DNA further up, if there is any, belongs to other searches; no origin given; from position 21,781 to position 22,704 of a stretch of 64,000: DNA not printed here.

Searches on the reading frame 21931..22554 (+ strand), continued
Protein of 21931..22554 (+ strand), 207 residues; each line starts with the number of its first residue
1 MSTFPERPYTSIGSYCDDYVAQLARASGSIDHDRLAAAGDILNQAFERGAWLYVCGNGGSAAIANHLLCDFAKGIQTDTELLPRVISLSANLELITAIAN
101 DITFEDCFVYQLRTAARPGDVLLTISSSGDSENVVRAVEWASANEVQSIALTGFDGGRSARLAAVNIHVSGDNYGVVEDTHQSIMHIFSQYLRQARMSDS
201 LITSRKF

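Call 73: find_homologous_proteins(query=A2, max_evalue=1e-20)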
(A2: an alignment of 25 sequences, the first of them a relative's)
Query A2 (25 sequences) (206 aa, profile of the alignment): 7968 proteins with E <= 1e-20 among 8000 candidates; the best 120 are listed.
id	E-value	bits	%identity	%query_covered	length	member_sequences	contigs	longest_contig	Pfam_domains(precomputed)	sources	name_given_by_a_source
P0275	2.3e-77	277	51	97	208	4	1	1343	PF01380.28,PF13580.12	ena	-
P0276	9.6e-77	275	53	95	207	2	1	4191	PF01380.28,PF13580.12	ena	-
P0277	1.5e-76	274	57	100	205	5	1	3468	PF01380.28,PF13580.12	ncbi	-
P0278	1.7e-76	274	53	94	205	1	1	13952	PF01380.28,PF13580.12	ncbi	-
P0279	1.8e-76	274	54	94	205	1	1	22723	PF01380.28,PF13580.12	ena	-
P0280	2.1e-76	274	53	96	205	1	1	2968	PF01380.28,PF13580.12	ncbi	-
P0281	2.5e-76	273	54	96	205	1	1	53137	PF01380.28,PF13580.12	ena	-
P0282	4.0e-76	273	54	87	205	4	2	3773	PF01380.28,PF13580.12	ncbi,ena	-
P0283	4.0e-76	273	50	100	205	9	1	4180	PF01380.28,PF13580.12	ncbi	-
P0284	7.4e-76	272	53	100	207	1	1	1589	PF01380.28,PF13580.12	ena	-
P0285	7.5e-76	272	54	96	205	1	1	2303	PF01380.28,PF13580.12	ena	-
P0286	8.1e-76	272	53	96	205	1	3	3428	PF01380.28,PF13580.12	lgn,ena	-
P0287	8.4e-76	272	45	96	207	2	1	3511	PF01380.28,PF13580.12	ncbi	-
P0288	8.8e-76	272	54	93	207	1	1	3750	PF01380.28,PF13580.12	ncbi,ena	-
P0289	9.6e-76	271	54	100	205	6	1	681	PF01380.28,PF13580.12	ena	-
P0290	1.1e-75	271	54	96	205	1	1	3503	PF01380.28,PF13580.12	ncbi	-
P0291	1.1e-75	271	60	89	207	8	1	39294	PF01380.28,PF13580.12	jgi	jgi:D-sedoheptulose 7-phosphate isomerase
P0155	1.2e-75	271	55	99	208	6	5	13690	PF01380.28,PF13580.12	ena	-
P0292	1.3e-75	271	51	100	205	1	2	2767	PF01380.28,PF13580.12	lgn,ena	-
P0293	1.9e-75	270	53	94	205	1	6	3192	PF01380.28,PF13580.12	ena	-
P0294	2.1e-75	270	55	94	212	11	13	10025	PF01380.28,PF13580.12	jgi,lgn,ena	-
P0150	2.1e-75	270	100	100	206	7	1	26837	PF01380.28,PF13580.12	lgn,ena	-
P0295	2.1e-75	270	55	94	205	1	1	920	PF01380.28,PF13580.12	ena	-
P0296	2.6e-75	270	53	94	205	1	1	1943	PF01380.28,PF13580.12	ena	-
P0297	3.4e-75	270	53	94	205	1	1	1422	PF01380.28,PF13580.12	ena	-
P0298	3.4e-75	270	55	94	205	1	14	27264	PF01380.28,PF13580.12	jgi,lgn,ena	jgi:D-sedoheptulose 7-phosphate isomerase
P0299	4.4e-75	269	52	96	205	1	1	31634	PF01380.28,PF13580.12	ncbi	-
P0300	4.7e-75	269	47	98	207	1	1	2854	PF01380.28,PF13580.12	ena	-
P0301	4.9e-75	269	40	97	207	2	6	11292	PF01380.28,PF13580.12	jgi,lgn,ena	-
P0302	5.3e-75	269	52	96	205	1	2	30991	PF01380.28,PF13580.12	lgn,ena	-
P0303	5.3e-75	269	44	99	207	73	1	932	PF01380.28,PF13580.12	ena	-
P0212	5.5e-75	269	39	93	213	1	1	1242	PF01380.28,PF13580.12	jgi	jgi:D-sedoheptulose 7-phosphate isomerase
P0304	6.1e-75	269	52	96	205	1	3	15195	PF01380.28,PF13580.12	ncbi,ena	-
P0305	6.5e-75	269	53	96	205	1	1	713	PF01380.28,PF13580.12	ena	-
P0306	8.6e-75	268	46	98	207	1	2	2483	PF01380.28,PF13580.12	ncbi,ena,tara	tara:strand:- start:72 stop:695 length:624 start_codon:yes stop_codon:yes gene_type:complete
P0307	9.6e-75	268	54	93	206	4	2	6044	PF01380.28,PF13580.12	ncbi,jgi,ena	jgi:D-sedoheptulose 7-phosphate isomerase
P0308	1.3e-74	268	45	93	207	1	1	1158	PF01380.28,PF13580.12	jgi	jgi:phosphoheptose isomerase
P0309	1.5e-74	268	54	94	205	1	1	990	PF01380.28,PF13580.12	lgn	-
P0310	2.0e-74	267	42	93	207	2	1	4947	PF01380.28,PF13580.12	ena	-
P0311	2.0e-74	267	39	99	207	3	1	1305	PF01380.28,PF13580.12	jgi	-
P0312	2.1e-74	267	56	96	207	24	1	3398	PF01380.28,PF13580.12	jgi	-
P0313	3.0e-74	267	38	90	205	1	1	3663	PF01380.28,PF13580.12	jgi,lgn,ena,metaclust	metaclust:\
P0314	3.2e-74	267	45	99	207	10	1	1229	PF01380.28,PF13580.12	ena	-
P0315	3.4e-74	266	47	100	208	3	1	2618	PF01380.28,PF13580.12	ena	-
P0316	3.5e-74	266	54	94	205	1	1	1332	PF01380.28,PF13580.12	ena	-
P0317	3.8e-74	266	75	100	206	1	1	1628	PF01380.28,PF13580.12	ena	-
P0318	4.2e-74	266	46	99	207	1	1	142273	PF01380.28,PF13580.12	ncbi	-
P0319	4.4e-74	266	39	89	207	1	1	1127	PF01380.28,PF13580.12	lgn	-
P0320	5.4e-74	266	45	99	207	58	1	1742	PF01380.28,PF13580.12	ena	-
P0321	5.7e-74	266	35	95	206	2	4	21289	PF01380.28,PF13580.12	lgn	-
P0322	6.2e-74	266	56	99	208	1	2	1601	PF01380.28,PF13580.12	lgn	-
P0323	6.7e-74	265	46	93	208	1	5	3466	PF01380.28,PF13580.12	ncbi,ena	-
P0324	8.1e-74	265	52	93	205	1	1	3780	PF01380.28,PF13580.12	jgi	-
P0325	8.2e-74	265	75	100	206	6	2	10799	PF01380.28,PF13580.12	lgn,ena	-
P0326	8.4e-74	265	56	91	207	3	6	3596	PF01380.28,PF13580.12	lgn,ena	-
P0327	8.6e-74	265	46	93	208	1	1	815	PF01380.28,PF13580.12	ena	-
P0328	9.0e-74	265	52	93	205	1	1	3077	PF01380.28,PF13580.12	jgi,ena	jgi:D-sedoheptulose 7-phosphate isomerase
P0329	1.4e-73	264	58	98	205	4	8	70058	PF01380.28,PF13580.12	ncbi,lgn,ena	-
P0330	1.4e-73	264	46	93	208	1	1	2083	PF01380.28,PF13580.12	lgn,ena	-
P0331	1.5e-73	264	38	89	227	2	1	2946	PF01380.28,PF13580.12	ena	-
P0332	1.5e-73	264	51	100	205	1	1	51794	PF01380.28,PF13580.12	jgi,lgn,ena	jgi:D-sedoheptulose 7-phosphate isomerase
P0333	1.5e-73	264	45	99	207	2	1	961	PF13580.12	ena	-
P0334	1.6e-73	264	55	94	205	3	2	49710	PF01380.28,PF13580.12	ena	-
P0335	1.6e-73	264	55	96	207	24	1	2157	PF01380.28,PF13580.12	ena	-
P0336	1.7e-73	264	53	94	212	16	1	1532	PF01380.28,PF13580.12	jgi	-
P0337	1.7e-73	264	46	98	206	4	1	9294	PF01380.28,PF13580.12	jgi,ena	-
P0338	1.8e-73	264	48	99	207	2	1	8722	PF01380.28,PF13580.12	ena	-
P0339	2.1e-73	264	52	93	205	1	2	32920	PF01380.28,PF13580.12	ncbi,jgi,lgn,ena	jgi:D-sedoheptulose 7-phosphate isomerase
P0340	2.1e-73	264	42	100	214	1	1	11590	PF01380.28,PF13580.12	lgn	-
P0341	2.1e-73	264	54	99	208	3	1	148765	PF01380.28,PF13580.12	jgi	jgi:D-sedoheptulose 7-phosphate isomerase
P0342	2.2e-73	264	52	98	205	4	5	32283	PF01380.28,PF13580.12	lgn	-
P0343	2.2e-73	264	66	99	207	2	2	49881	PF01380.28,PF13580.12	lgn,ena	-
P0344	2.2e-73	264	45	99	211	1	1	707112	PF01380.28,PF13580.12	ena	-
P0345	2.5e-73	264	40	89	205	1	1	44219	PF01380.28,PF13580.12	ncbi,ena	-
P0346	2.8e-73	263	56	97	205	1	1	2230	PF01380.28,PF13580.12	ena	-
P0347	2.9e-73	263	51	93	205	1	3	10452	PF01380.28,PF13580.12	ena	-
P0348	3.2e-73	263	62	99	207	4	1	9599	PF01380.28,PF13580.12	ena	-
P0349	3.5e-73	263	54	94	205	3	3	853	PF01380.28,PF13580.12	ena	-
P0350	4.1e-73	263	37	89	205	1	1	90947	PF01380.28,PF13580.12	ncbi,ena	-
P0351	4.2e-73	263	36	99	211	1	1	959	PF01380.28,PF13580.12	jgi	jgi:D-sedoheptulose 7-phosphate isomerase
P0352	4.7e-73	263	39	89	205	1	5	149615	PF01380.28,PF13580.12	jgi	jgi:D-sedoheptulose 7-phosphate isomerase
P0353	4.7e-73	263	54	89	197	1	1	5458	PF01380.28,PF13580.12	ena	-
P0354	5.1e-73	263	39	100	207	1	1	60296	PF01380.28,PF13580.12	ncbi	-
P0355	5.4e-73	263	38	88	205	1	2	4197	PF01380.28,PF13580.12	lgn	-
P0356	5.6e-73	262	42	90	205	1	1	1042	PF01380.28,PF13580.12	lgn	-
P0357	6.0e-73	262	57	96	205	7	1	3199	PF01380.28,PF13580.12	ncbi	-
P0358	6.3e-73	262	38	88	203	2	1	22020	PF01380.28,PF13580.12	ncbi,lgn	-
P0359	6.4e-73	262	50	93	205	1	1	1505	PF01380.28,PF13580.12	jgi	-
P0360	6.7e-73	262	50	93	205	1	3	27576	PF01380.28,PF13580.12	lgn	-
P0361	7.0e-73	262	40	88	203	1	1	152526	PF01380.28,PF13580.12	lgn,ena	-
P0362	7.3e-73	262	40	87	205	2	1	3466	PF01380.28,PF13580.12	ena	-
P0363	7.6e-73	262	53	94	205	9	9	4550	PF01380.28,PF13580.12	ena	-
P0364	7.7e-73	262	40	98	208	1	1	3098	PF01380.28,PF13580.12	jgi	jgi:phosphoheptose isomerase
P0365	8.0e-73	262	46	93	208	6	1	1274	PF01380.28,PF13580.12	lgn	-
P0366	8.0e-73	262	57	97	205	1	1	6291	PF01380.28,PF13580.12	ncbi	-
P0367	8.5e-73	262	52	100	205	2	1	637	PF01380.28,PF13580.12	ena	-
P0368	8.9e-73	262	51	93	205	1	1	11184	PF01380.28,PF13580.12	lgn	-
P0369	9.1e-73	262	37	93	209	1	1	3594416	PF01380.28,PF13580.12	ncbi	ncbi:D-sedoheptulose-7-phosphate isomerase [Pigmentibacter ruber]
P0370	9.2e-73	262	39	90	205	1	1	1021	PF01380.28,PF13580.12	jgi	jgi:D-sedoheptulose 7-phosphate isomerase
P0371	9.7e-73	262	53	97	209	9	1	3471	PF01380.28,PF13580.12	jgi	jgi:D-sedoheptulose 7-phosphate isomerase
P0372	9.8e-73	262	56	89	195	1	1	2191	PF01380.28,PF13580.12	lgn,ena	-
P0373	1.0e-72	262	57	95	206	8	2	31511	PF01380.28,PF13580.12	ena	-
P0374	1.1e-72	262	54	91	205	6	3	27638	PF01380.28,PF13580.12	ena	-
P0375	1.1e-72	261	55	99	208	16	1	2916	PF01380.28,PF13580.12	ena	-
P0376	1.2e-72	261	51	93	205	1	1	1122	PF01380.28,PF13580.12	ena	-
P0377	1.2e-72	261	46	93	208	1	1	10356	PF01380.28,PF13580.12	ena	-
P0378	1.3e-72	261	43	86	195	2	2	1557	PF01380.28,PF13580.12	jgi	-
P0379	1.3e-72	261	39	99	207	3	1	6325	PF01380.28,PF13580.12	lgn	-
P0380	1.4e-72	261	59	96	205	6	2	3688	PF01380.28,PF13580.12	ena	-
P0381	1.5e-72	261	40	87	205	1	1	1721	PF01380.28,PF13580.12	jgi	-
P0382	1.5e-72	261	51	93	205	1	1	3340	PF01380.28,PF13580.12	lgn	-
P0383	1.5e-72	261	56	94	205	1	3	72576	PF01380.28,PF13580.12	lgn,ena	-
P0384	1.5e-72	261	54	97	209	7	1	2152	PF01380.28,PF13580.12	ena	-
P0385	1.5e-72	261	55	95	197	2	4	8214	PF01380.28,PF13580.12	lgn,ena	-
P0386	1.8e-72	261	35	96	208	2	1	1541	PF01380.28,PF13580.12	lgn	-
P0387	2.0e-72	261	40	88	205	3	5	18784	PF01380.28,PF13580.12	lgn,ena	-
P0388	2.2e-72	260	34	94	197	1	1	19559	PF01380.28,PF13580.12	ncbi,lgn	-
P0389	2.2e-72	260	45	97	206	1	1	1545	PF01380.28,PF13580.12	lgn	-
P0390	2.4e-72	260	58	100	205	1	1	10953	PF01380.28,PF13580.12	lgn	-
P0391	2.6e-72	260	38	88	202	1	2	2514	PF01380.28,PF13580.12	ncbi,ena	-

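Call 74: find_encoding_contigs(protein=P0369, flank=8000, max_places=1)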
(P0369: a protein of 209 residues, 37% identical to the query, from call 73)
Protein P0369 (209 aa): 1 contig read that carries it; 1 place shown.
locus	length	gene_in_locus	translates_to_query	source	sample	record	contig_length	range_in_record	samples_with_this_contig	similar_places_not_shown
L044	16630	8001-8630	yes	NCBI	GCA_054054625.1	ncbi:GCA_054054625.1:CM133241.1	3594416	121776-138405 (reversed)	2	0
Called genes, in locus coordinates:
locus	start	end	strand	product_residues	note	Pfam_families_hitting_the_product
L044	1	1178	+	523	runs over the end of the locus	PF00072:Response_reg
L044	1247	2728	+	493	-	-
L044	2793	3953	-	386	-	PF01370:Epimerase, PF04321:RmlD_sub_bind (weak), PF16363:GDP_Man_Dehyd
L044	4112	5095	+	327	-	PF01370:Epimerase, PF02719:Polysacc_synt_2, PF04321:RmlD_sub_bind, PF01073:3Beta_HSD, PF07993:NAD_binding_4 (faint), PF16363:GDP_Man_Dehyd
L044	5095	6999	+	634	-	PF00483:NTP_transferase, PF12804:NTP_transf_3, PF00702:Hydrolase (weak), PF08645:PNK3P (weak), PF13242:Hydrolase_like, PF13419:HAD_2, PF00485:PRK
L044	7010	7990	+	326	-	PF00288:GHMP_kinases_N, PF08544:GHMP_kinases_C (weak)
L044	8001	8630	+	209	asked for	PF13580:SIS_2, PF01380:SIS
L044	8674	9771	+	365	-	PF00535:Glycos_transf_2, PF13641:Glyco_tranf_2_3 (weak)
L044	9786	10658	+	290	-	PF00535:Glycos_transf_2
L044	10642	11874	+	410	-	-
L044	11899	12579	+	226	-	PF13489:Methyltransf_23, PF01209:Ubie_methyltran, PF05148:Methyltransf_8 (weak), PF13847:Methyltransf_31, PF08241:Methyltransf_11, PF08242:Methyltransf_12 (weak), PF13649:Methyltransf_25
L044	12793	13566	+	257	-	PF00535:Glycos_transf_2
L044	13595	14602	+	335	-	PF00535:Glycos_transf_2, PF13641:Glyco_tranf_2_3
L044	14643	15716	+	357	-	PF00852:Glyco_transf_10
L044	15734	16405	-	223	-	PF05050:Methyltransf_21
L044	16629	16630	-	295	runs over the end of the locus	PF01370:Epimerase, PF04321:RmlD_sub_bind, PF07993:NAD_binding_4 (faint), PF02719:Polysacc_synt_2, PF16363:GDP_Man_Dehyd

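Call 75: find_encoding_contigs(protein=P0344, flank=8000, max_places=1)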
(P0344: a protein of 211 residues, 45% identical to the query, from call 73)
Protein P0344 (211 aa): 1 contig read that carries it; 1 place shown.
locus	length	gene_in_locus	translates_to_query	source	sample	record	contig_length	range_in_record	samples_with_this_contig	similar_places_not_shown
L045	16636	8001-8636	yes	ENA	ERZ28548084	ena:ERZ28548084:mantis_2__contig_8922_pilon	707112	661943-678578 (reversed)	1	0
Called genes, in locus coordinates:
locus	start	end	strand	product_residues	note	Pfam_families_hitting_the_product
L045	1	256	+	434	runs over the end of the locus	PF01467:CTP_transf_like, PF00294:PfkB (weak)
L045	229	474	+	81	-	PF00294:PfkB (weak)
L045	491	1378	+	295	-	PF01073:3Beta_HSD, PF01370:Epimerase, PF02719:Polysacc_synt_2 (weak), PF04321:RmlD_sub_bind, PF05368:NmrA (weak), PF07993:NAD_binding_4 (weak), PF13460:NAD_binding_10 (weak), PF16363:GDP_Man_Dehyd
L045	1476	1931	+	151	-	PF00676:E1_dh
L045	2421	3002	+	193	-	PF02779:Transket_pyr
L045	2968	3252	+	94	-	PF02780:Transketolase_C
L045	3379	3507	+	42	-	-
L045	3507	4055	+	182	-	PF00155:Aminotran_1_2, PF00266:Aminotran_5, PF01041:DegT_DnrJ_EryC1, PF01053:Cys_Met_Meta_PP, PF01212:Beta_elim_lyase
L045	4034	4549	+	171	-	PF01041:DegT_DnrJ_EryC1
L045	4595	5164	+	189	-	PF01041:DegT_DnrJ_EryC1, PF00266:Aminotran_5, PF01053:Cys_Met_Meta_PP (weak)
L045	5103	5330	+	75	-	PF01041:DegT_DnrJ_EryC1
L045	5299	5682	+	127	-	PF01041:DegT_DnrJ_EryC1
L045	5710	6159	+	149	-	-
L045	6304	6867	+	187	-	-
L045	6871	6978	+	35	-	-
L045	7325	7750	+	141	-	-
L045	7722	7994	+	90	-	-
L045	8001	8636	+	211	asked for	PF13580:SIS_2, PF01380:SIS (weak)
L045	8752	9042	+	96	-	PF13649:Methyltransf_25 (weak), PF08241:Methyltransf_11 (weak)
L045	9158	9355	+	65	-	-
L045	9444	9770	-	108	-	PF02667:SCFA_trans, PF03600:CitMHS (weak), PF03606:DcuC (weak), PF03806:ABG_transport (weak)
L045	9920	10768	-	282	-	PF02667:SCFA_trans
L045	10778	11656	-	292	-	PF08450:SGL (weak)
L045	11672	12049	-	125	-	PF00171:Aldedh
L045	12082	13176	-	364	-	PF00171:Aldedh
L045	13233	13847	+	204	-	PF00126:HTH_1, PF03466:LysR_substrate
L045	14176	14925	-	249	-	PF00132:Hexapep (faint)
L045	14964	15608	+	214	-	PF00106:adh_short, PF13561:adh_short_C2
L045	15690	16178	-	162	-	PF13186:SPASM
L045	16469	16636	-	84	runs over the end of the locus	-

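Call 76: find_encoding_contigs(protein=P0318, flank=8000, max_places=1)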
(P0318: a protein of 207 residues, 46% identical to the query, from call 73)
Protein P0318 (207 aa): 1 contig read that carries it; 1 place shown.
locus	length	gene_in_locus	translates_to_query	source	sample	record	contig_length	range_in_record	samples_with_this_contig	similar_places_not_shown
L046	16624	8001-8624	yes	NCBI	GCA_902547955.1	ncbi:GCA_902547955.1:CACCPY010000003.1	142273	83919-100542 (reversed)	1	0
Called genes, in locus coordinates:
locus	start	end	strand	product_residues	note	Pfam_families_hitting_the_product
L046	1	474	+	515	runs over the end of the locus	PF01467:CTP_transf_like, PF00294:PfkB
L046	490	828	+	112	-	PF01073:3Beta_HSD, PF01370:Epimerase, PF16363:GDP_Man_Dehyd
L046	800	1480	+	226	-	PF01073:3Beta_HSD (weak), PF01370:Epimerase, PF16363:GDP_Man_Dehyd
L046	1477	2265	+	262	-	PF00676:E1_dh, PF02775:TPP_enzyme_C (faint), PF13292:DXP_synthase_N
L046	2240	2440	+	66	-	-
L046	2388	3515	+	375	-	PF02779:Transket_pyr, PF02780:Transketolase_C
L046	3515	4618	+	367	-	PF00266:Aminotran_5 (weak), PF01041:DegT_DnrJ_EryC1, PF01053:Cys_Met_Meta_PP, PF01212:Beta_elim_lyase (weak)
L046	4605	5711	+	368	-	PF01041:DegT_DnrJ_EryC1, PF00266:Aminotran_5, PF01053:Cys_Met_Meta_PP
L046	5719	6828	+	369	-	-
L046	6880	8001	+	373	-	PF04055:Radical_SAM, PF13186:SPASM (weak)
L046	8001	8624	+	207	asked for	PF13580:SIS_2, PF01380:SIS (weak)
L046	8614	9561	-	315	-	PF03706:LPG_synthase_TM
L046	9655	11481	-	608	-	PF12481:DUF3700, PF13522:GATase_6, PF13537:GATase_7, PF00733:Asn_synthase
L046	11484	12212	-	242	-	PF00106:adh_short, PF08659:KR, PF13561:adh_short_C2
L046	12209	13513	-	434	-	PF01565:FAD_binding_4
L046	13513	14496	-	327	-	PF00535:Glycos_transf_2, PF10111:Glyco_tranf_2_2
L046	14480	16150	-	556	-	PF25840:Ulvan_lyase_N (weak)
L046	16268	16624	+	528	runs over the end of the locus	PF02310:B12-binding, PF04055:Radical_SAM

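Call 77: find_encoding_contigs(protein=P0352, flank=8000, max_places=1)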
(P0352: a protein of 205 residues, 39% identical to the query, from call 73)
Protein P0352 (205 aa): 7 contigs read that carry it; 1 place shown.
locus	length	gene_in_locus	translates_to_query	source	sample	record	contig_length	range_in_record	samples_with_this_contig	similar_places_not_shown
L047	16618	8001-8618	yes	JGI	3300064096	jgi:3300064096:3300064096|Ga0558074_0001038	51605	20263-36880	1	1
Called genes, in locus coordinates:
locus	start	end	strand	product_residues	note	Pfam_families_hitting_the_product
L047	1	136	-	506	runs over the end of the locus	PF00496:SBP_bac_5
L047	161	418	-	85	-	-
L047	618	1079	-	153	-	PF00512:HisKA (weak)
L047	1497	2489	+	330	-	PF00535:Glycos_transf_2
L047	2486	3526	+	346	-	PF11306:DUF3108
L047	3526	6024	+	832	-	PF24677:DUF7657, PF24672:DUF7654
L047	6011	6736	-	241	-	PF02397:Bac_transf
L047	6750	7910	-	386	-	PF00155:Aminotran_1_2 (weak), PF01041:DegT_DnrJ_EryC1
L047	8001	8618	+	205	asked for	PF13580:SIS_2, PF01380:SIS (weak)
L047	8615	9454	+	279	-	-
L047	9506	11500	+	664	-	PF00535:Glycos_transf_2, PF10111:Glyco_tranf_2_2 (faint), PF13641:Glyco_tranf_2_3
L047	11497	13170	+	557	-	-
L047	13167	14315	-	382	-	PF01041:DegT_DnrJ_EryC1, PF00155:Aminotran_1_2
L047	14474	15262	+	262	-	PF13489:Methyltransf_23, PF02353:CMAS (weak), PF08241:Methyltransf_11, PF08242:Methyltransf_12, PF13649:Methyltransf_25, PF13847:Methyltransf_31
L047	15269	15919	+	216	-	-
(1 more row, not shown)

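Call 80: find_encoding_contigs(protein=P0361, flank=8000, max_places=1)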
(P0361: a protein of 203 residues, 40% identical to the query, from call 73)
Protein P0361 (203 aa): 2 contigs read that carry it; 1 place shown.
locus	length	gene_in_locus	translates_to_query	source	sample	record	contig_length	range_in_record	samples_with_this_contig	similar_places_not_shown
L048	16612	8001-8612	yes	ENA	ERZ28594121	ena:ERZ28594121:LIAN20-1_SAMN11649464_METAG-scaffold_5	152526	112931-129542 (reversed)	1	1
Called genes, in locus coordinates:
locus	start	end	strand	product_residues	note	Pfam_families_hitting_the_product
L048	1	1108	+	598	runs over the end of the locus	PF00317:Ribonuc_red_lgN, PF02867:Ribonuc_red_lgC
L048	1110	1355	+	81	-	PF00085:Thioredoxin, PF05768:Glrx-like, PF13098:Thioredoxin_2, PF00462:Glutaredoxin (weak)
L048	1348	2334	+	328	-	PF00268:Ribonuc_red_sm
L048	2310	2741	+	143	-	PF00565:SNase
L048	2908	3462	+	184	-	-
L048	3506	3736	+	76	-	-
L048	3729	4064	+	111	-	-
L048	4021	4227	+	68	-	-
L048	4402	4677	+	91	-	PF10902:WYL_2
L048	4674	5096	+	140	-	PF01467:CTP_transf_like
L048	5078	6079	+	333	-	PF01370:Epimerase, PF02719:Polysacc_synt_2 (faint), PF07993:NAD_binding_4 (faint), PF16363:GDP_Man_Dehyd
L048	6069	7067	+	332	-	PF00534:Glycos_transf_1, PF13692:Glyco_trans_1_4 (weak)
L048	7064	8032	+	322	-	PF00288:GHMP_kinases_N, PF08544:GHMP_kinases_C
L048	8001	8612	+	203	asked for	PF13580:SIS_2, PF01380:SIS (weak)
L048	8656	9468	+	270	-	PF02739:5_3_exonuc_N, PF09293:RNaseH_C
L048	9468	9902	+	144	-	PF20025:DUF6433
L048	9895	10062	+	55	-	-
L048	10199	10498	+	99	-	-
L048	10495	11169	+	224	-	-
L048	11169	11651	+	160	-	-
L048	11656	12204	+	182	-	-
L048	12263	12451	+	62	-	-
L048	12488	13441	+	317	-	PF06067:DUF932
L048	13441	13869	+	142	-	-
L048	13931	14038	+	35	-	PF08042:PqqA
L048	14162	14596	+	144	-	PF00210:Ferritin (weak), PF02915:Rubrerythrin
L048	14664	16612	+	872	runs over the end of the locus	PF01833:TIG, PF13385:Laminin_G_3, PF02210:Laminin_G_2 (faint), PF06439:3keto-disac_hyd (faint), PF22925:TS_C (faint), PF13385:Laminin_G_3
